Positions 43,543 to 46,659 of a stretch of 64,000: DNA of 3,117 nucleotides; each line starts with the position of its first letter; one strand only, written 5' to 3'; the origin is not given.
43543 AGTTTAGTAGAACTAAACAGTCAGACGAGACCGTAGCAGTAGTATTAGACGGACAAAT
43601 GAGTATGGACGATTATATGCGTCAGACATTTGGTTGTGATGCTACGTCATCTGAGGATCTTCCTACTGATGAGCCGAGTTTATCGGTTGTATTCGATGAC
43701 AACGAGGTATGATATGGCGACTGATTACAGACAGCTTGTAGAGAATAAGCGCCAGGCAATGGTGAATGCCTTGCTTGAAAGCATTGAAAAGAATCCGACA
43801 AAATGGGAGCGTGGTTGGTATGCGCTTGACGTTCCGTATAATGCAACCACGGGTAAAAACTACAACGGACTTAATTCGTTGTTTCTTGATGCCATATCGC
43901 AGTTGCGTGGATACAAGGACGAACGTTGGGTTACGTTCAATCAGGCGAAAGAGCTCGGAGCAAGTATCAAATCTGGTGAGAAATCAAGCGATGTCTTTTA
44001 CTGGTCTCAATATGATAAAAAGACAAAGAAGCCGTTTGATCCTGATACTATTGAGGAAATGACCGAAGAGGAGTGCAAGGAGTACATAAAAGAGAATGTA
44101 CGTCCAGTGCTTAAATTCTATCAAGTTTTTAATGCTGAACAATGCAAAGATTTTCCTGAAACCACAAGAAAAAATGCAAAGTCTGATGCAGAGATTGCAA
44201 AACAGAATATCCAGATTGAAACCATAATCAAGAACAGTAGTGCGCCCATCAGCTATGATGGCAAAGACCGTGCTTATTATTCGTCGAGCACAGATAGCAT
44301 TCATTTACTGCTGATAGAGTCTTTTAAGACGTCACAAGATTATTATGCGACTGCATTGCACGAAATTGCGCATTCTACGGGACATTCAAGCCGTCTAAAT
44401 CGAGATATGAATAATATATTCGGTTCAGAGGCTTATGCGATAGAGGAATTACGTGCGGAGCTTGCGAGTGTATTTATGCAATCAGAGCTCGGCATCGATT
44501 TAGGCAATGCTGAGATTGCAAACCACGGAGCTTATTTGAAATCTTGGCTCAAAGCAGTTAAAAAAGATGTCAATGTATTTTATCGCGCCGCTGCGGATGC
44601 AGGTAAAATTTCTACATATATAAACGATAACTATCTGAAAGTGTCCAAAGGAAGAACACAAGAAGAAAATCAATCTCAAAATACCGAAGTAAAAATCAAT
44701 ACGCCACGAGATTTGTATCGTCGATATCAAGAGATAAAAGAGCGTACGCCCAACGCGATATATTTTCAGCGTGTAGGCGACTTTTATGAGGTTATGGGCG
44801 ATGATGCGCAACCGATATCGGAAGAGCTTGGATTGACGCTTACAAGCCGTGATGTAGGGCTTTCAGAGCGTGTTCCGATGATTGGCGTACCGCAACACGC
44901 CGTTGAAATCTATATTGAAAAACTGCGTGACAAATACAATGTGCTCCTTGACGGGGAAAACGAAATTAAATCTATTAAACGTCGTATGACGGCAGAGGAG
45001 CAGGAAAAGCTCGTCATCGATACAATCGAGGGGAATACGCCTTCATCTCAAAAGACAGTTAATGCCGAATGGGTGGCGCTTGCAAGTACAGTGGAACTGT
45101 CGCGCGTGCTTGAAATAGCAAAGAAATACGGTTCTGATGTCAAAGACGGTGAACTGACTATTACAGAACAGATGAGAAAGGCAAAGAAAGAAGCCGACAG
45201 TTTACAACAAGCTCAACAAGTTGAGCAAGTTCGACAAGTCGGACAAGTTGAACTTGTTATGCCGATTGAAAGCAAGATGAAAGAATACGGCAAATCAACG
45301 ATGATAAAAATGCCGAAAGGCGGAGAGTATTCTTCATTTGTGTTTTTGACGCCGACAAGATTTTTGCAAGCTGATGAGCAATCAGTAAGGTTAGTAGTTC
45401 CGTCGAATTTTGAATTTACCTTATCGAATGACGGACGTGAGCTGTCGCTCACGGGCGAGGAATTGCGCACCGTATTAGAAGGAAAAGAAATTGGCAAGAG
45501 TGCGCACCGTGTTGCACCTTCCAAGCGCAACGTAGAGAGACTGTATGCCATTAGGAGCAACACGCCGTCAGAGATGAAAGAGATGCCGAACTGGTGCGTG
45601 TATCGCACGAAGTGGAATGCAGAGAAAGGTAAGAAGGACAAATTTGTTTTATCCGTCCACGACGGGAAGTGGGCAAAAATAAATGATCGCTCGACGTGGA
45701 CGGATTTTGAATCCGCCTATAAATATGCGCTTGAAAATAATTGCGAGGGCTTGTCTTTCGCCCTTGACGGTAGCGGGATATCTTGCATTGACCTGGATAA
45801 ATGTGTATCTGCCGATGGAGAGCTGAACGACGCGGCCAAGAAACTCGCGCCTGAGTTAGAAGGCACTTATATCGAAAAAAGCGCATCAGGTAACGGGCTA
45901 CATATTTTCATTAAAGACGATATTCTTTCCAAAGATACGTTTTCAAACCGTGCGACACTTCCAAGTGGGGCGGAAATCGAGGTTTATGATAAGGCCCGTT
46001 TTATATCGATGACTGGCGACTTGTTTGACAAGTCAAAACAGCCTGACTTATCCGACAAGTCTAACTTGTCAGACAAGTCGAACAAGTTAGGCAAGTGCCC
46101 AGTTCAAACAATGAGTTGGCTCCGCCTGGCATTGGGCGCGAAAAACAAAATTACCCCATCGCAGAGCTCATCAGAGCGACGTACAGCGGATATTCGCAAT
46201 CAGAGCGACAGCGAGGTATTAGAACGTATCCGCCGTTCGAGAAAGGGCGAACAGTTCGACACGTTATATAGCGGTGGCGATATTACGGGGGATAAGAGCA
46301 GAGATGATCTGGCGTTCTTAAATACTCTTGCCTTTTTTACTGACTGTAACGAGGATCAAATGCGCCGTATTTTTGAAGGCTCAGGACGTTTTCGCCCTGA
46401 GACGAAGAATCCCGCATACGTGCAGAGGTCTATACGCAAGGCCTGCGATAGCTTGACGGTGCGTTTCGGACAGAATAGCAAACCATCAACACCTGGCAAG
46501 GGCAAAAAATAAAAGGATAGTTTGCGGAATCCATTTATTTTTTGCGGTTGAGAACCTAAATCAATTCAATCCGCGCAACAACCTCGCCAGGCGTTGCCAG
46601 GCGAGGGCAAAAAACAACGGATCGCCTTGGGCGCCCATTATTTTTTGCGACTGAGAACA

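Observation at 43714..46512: MutS-domain-I-like module embedded between the ArdC and PrimPol parts of a conjugative-element protein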

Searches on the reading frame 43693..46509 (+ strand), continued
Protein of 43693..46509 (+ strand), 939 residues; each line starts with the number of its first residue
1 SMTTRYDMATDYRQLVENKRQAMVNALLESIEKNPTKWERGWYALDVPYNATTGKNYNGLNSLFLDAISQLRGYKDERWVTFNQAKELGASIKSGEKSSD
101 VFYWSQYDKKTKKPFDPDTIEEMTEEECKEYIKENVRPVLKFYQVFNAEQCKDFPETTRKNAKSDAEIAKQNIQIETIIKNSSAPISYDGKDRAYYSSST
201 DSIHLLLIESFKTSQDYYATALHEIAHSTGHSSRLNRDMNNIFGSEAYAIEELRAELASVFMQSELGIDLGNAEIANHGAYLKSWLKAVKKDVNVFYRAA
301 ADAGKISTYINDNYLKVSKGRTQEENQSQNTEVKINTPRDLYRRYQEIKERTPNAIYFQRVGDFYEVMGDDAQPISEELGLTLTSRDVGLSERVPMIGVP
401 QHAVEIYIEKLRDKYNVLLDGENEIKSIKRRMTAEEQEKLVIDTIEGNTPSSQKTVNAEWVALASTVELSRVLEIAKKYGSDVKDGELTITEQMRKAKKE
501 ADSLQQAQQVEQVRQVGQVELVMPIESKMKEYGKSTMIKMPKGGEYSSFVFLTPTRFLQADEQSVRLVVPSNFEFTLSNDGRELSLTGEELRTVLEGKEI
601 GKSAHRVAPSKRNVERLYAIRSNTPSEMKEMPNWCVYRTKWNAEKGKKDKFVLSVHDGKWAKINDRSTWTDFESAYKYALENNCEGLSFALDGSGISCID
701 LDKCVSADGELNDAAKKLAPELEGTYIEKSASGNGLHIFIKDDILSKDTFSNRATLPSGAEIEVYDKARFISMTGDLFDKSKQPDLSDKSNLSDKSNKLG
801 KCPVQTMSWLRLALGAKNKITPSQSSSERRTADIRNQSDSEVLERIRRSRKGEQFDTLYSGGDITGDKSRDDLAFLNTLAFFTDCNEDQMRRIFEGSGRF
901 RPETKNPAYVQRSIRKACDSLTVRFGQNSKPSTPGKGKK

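Call 39: find_related_loci(query=window:43714-46509:+, collection=genome_contigs, flank=8000)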
Query window:43714-46509:+ (932 aa) in genome_contigs; peptide patterns used: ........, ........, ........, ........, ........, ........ (x = any residue, [..] = any of these).
25 stretches matched a pattern; 6 encode a relative of the query (tblastn E <= 1e-3); 6 distinct loci.
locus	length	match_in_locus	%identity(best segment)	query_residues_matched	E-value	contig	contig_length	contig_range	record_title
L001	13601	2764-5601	63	4-923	3e-175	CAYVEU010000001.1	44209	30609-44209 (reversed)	MAG TPA_asm: uncultured Christensenella sp. isolate SRP199465_co2_69 genome assembly, contig: NODE_1799_length_44209_cov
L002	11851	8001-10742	35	12-928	1e-60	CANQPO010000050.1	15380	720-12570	MAG: uncultured Clostridia bacterium isolate Lapin-012__bin43 genome assembly, contig: Lapin-012__NODE_4729_length_15380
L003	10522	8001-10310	33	40-913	2e-57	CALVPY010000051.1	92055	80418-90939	MAG: uncultured Clostridia bacterium isolate BRZ_NI__bin24 genome assembly, contig: BRZ_NI__NODE_320_length_92055_cov_6.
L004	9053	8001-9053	32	475-853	6e-46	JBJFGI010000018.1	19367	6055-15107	MAG: Candidatus Coproplasma sp. isolate PUUB45_bin.011 NODE_1754_length_19367_cov_23.287386, whole genome shotgun sequen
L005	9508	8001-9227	30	513-932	3e-52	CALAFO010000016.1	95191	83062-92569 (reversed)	MAG TPA_asm: uncultured Clostridia bacterium isolate SRR1747041_bin.2_CONCOCT_v1.1_MAG genome assembly, contig: ERZ80827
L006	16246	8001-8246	39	334-414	2e-12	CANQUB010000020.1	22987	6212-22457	MAG: uncultured Clostridia bacterium isolate Lapin-023__bin71 genome assembly, contig: Lapin-023__NODE_2977_length_22987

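Call 59: search_protein_families(library=phrogs, proteins=[window:43714-46509:+], max_evalue=0.001)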
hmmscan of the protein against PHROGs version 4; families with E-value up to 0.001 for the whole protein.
window:43714-46509:+ (932 aa): 8 families
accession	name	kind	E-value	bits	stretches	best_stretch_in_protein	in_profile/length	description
phrog_7245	-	moron, auxiliary metabolic gene and host takeover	1.9e-74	251.7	1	10-319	8-317/324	anti-restriction protein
phrog_1829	-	DNA, RNA and nucleotide metabolism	2.6e-54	185.6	1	616-923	5-302/772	DNA primase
phrog_13901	-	DNA, RNA and nucleotide metabolism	1.8e-50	173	1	615-916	9-297/341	DNA primase/helicase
phrog_3022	-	DNA, RNA and nucleotide metabolism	1.9e-30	107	1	615-911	7-292/788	DNA primase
phrog_8643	-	DNA, RNA and nucleotide metabolism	7.1e-28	98.6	1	592-775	12-175/179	DNA polymerase/primase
phrog_23459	-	unknown function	1.9e-15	57.1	2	129-304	93-264/649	-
phrog_8439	-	unknown function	1.3e-14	54.3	1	335-406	9-80/853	-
phrog_15962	-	DNA, RNA and nucleotide metabolism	5.5e-07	29.2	1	617-737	31-162/835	DNA primase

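Call 66: list_cluster_members(proteins=[P0001, P0004, P0036, P0212, P0140, P0165, P0137, P0185, P0122, P0257])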
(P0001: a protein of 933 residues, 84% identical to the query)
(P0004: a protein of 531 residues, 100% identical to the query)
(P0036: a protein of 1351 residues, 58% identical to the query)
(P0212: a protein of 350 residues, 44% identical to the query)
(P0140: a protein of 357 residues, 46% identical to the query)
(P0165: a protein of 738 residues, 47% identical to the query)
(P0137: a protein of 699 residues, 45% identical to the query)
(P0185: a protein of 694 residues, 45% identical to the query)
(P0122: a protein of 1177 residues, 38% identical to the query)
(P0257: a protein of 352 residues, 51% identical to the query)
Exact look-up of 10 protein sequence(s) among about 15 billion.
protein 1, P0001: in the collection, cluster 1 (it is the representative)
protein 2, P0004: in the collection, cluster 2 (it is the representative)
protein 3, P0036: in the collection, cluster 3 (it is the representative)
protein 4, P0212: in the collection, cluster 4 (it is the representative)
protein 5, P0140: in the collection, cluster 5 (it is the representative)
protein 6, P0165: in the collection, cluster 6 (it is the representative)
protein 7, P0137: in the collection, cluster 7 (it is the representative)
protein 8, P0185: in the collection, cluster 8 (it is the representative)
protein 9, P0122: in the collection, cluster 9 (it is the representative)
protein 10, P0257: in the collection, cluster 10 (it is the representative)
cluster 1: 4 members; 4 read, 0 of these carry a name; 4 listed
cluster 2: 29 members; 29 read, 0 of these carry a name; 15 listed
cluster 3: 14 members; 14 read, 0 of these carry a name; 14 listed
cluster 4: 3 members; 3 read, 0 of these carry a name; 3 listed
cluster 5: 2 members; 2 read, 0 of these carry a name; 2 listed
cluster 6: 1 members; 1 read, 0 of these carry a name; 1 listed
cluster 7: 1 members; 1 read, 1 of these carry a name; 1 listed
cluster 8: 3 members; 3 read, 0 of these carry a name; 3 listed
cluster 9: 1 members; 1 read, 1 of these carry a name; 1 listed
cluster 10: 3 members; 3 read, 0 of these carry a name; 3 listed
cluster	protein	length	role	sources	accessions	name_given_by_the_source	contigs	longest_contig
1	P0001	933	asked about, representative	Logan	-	-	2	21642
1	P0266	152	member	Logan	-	-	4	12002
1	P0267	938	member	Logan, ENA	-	-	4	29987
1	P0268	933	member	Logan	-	-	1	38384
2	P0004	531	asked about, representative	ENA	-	-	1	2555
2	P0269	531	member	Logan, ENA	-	-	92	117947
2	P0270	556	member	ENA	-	-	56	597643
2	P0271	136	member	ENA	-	-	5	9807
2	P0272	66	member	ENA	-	-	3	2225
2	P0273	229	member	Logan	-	-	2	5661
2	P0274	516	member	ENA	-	-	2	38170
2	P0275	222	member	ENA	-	-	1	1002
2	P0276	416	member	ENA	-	-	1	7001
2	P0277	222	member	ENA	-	-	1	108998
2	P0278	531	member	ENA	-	-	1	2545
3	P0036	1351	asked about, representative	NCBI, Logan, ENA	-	-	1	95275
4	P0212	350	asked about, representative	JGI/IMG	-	-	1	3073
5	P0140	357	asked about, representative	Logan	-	-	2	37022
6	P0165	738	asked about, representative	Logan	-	-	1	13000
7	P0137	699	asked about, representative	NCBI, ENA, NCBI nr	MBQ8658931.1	MAG: hypothetical protein IJ506_07320 [Clostridia bacterium] | hypothetical protein [Clostridia bacterium]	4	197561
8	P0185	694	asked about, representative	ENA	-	-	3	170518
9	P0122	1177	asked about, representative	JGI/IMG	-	antirestriction protein ArdC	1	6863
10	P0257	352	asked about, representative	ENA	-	-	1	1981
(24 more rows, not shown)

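Call 67: find_encoding_contigs(protein=P0004, flank=6000, max_places=4)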
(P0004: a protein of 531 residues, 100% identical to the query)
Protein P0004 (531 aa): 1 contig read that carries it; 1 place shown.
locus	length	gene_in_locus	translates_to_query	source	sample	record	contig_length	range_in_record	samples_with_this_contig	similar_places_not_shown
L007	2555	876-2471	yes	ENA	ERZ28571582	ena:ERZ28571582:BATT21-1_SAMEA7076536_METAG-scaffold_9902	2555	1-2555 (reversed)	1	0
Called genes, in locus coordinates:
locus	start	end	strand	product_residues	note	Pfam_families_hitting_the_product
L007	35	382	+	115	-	PF13730:HTH_36 (weak)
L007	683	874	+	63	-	-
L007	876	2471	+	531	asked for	PF08401:ArdcN, PF18818:MPTase-PolyVal, PF01624:MutS_I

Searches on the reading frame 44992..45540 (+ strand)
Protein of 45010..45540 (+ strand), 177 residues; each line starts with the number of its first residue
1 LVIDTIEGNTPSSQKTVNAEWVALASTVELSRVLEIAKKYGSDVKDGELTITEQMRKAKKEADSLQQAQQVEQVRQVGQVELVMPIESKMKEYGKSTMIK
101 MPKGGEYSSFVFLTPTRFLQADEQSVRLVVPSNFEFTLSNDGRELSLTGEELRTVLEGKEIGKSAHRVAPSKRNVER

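Call 49: predict_structure(alignment_id=A2)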
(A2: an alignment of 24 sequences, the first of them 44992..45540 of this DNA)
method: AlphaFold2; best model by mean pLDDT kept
length: 183 residues; sequences in the alignment: 24
mean_pLDDT: 81.6   pTM: 0.57
mean pLDDT of the five models: 81.6, 81.1, 80.4, 79.8, 79.5
residues with pLDDT >= 90: 103; 70-90: 25; 50-70: 45; < 50: 10
segments of 3 or more residues with pLDDT < 50: 13-17
pLDDT, mean of each block of 10 residues (from residue 1): 52 48 55 67 63 67 92 86 89 97 97 96 97 97 97 97 95 83 59
secondary structure, 60 per line:
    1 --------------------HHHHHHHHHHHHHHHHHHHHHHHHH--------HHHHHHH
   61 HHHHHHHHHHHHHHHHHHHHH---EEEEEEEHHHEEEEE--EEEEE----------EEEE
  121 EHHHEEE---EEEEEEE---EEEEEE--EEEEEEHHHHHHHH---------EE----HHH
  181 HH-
elements in order: H21-45 H54-81 E85-91 E95-99 E102-106 E117-121 E125-127 E131-137 E141-146 E149-154 H155-162 H178-182

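Call 52: fold_search(model_id=the predicted structure, library=pdb)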
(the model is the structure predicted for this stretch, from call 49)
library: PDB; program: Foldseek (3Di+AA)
matches with E <= 10: 415; with E <= 0.001: 0
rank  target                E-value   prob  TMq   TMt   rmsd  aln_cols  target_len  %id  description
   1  6x6k_AX               6.1e-01  0.15  0.18  0.21  12.6       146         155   14  Cryo-EM Structure of the Helicobacter pylori dCag3 OMC (released 2020-10-07)
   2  8q7z_BH               6.5e-01  0.14  0.16  0.15   9.6        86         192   15  Structure of the G. gallus 80S non-rotated ribosome (released 2024-08-28)
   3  7dfc_H                6.5e-01  0.06  0.10  0.09  12.3        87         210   13  Crystal of Arrestin2-V2Rpp-3-Fab30 complex (released 2021-07-28)
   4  8sub_N                7.7e-01  0.10  0.14  0.06  10.4        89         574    6  E. coli SIR2-HerA complex (dodecamer SIR2 pentamer HerA) (released 2023-12-27)
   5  6oeg_N                7.7e-01  0.07  0.15  0.16  15.0       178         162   13  Structure of CagX from a cryo-EM reconstruction of a T4SS (released 2019-07-03)
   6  5fyw_U                8.1e-01  0.09  0.10  0.19  19.8       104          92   16  Transcription initiation complex structures elucidate DNA opening (OC) (released 2016-05-18)
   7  7ko8_A                8.1e-01  0.05  0.10  0.12  11.6        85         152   10  Cryo-EM structure of the mature and infective Mayaro virus (released 2021-04-28)
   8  7b9v_w                8.6e-01  0.11  0.19  0.10  20.1       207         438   13  Yeast C complex spliceosome at 2.8 Angstrom resolution with Prp18/Slu7 bound (released 2021-03-10)
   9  5e8n_D                9.1e-01  0.08  0.13  0.09  12.1       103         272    8  The structure of the TEIPP associated Trh4 peptide in complex with H-2D(b) (released 2016-02-03)
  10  1fzj_A                9.1e-01  0.04  0.11  0.08  19.0       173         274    8  MHC CLASS I NATURAL MUTANT H-2KBM1 HEAVY CHAIN COMPLEXED WITH BETA-2 MICROGLOBULIN AND VESICULAR STOMATITIS VIRUS NUCL (released 2001-03-28)
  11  5usl_H                9.1e-01  0.02  0.09  0.08  12.9       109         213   13  Structure of vaccinia virus D8 protein bound to human Fab vv304 (released 2017-09-20)
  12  7u4h_A                9.6e-01  0.08  0.14  0.05  14.2       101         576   13  Crystal Structure of Penicillin-binding protein 1A (Pbp1a) from Chlamydia trachomatis (released 2022-03-09)
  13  9k2r_A                1.0e+00  0.07  0.13  0.10  14.9       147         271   13  Human T cell receptor (TRAV24*01/TRBV27*01) in complex with HLA-C*1202 and IY11 peptide (released 2025-09-17)
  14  4fnl_H                1.0e+00  0.05  0.12  0.10  13.4        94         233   14  Crystal structure of broadly neutralizing antibody C05 (released 2012-09-19)
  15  9btz_C                1.0e+00  0.04  0.09  0.07  12.8        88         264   11  Structure of human MAIT A-F7 TCR in complex with human MR1-nicotinaldehyde (released 2024-12-25)
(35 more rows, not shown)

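Call 59: search_protein_families(library=phrogs, proteins=[window:45010-45540:+], max_evalue=0.001)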
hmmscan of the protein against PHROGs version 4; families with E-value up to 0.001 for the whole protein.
window:45010-45540:+ (177 aa): 0 families

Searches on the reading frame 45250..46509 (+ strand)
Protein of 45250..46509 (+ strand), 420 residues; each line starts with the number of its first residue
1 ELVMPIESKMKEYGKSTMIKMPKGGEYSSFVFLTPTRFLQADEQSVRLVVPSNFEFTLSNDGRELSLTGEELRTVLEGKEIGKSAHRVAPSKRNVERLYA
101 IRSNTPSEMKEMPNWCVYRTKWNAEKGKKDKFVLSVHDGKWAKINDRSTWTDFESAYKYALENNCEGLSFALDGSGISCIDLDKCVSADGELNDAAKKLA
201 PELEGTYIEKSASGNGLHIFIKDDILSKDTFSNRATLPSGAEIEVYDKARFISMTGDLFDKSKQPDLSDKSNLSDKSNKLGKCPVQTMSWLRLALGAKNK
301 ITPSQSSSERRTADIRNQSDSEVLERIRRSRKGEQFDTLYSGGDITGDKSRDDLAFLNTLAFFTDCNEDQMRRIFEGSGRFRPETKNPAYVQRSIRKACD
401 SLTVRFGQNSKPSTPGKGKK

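Call 36: search_solved_structures(query=window:45250-46509:+, max_evalue=1, show_alignments=1)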
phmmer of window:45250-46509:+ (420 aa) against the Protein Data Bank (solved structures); distinct sequences matched with E-value up to 1: 9.
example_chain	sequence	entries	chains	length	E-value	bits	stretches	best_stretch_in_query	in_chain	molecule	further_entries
7ola_A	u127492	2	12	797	6.4e-26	94.8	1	95-378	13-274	DNA primase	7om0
7rr3_A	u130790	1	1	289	2.1e-16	63.5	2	122-288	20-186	Primase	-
6k9a_A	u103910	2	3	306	2.8e-16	63.1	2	122-289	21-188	Primase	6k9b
6a9w_A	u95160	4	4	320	3.3e-16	62.9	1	123-402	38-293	Primase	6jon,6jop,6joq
7rr4_A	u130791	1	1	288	5e-16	62.3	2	126-288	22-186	Primase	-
4d70_A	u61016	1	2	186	0.52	12.8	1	137-262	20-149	SORTASE FAMILY PROTEIN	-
3r7w_B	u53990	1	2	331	0.87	12.1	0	235-281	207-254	GTP-binding protein GTR2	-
4arz_B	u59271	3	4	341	0.91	12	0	235-281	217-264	GTP-BINDING PROTEIN GTR2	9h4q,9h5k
6jwp_B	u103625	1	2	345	0.93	12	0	235-281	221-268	GTP-binding protein GTR2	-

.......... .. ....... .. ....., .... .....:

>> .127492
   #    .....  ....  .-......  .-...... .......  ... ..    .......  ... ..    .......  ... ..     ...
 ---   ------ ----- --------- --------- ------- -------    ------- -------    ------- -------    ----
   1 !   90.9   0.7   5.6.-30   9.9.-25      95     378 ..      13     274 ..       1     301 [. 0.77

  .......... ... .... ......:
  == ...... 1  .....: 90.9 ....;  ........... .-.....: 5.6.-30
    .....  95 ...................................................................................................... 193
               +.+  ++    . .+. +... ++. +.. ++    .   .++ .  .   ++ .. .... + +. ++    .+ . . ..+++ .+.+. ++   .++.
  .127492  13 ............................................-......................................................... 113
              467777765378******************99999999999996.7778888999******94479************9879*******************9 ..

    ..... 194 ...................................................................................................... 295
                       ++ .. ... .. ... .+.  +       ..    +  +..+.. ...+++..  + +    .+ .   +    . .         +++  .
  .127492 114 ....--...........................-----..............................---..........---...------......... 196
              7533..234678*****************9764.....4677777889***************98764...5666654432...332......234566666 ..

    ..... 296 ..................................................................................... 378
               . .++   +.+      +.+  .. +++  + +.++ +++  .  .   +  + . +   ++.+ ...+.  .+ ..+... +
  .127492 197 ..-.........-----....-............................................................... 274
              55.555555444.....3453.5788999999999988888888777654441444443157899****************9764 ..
